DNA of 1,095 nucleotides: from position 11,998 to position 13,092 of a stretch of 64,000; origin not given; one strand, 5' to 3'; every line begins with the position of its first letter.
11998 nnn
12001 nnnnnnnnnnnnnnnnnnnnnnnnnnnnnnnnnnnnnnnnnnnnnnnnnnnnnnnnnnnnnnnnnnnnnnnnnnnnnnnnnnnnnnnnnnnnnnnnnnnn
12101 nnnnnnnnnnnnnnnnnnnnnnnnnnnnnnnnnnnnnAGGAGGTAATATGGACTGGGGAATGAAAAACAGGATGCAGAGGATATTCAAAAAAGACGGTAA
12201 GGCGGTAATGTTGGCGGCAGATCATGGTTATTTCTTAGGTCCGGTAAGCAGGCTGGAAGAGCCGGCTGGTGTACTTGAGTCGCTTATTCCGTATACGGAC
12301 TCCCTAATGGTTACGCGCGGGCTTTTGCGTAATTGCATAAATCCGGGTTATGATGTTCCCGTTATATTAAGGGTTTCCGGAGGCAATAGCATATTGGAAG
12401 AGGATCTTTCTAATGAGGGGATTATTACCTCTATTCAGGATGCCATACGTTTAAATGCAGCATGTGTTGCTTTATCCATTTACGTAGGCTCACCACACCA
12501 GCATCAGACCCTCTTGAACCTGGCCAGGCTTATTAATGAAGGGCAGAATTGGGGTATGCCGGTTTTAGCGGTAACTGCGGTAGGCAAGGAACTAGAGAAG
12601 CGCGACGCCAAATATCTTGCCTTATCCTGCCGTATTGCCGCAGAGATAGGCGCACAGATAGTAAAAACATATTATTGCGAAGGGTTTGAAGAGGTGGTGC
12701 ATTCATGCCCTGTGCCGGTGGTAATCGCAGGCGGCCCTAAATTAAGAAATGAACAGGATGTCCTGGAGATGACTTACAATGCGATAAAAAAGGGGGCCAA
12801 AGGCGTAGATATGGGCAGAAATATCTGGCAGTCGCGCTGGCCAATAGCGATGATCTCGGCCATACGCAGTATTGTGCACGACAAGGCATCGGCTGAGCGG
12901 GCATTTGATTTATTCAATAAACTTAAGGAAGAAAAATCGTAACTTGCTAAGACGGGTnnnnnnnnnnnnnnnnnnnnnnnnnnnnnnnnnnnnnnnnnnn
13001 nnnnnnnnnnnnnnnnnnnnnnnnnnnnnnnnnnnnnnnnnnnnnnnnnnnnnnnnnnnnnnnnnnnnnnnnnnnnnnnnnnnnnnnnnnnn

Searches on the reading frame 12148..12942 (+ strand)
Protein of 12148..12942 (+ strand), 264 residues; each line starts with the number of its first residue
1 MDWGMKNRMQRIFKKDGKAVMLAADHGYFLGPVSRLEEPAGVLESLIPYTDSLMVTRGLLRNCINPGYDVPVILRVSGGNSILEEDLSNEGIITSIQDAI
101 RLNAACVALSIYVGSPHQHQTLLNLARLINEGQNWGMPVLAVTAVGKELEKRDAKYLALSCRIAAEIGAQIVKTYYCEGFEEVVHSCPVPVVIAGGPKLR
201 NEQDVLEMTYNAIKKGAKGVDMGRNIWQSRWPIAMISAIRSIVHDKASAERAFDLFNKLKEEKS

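Call 42: search_protein_families(library=pfam, proteins=[window:12148-12942:+], max_evalue=0.000001)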
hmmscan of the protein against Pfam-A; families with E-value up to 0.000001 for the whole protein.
window:12148-12942:+ (264 aa): 1 family
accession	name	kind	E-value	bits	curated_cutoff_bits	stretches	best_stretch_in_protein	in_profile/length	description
PF01791.15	DeoC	-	4.4e-26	92.3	23.8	1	20-229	2-229/229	DeoC/LacD family aldolase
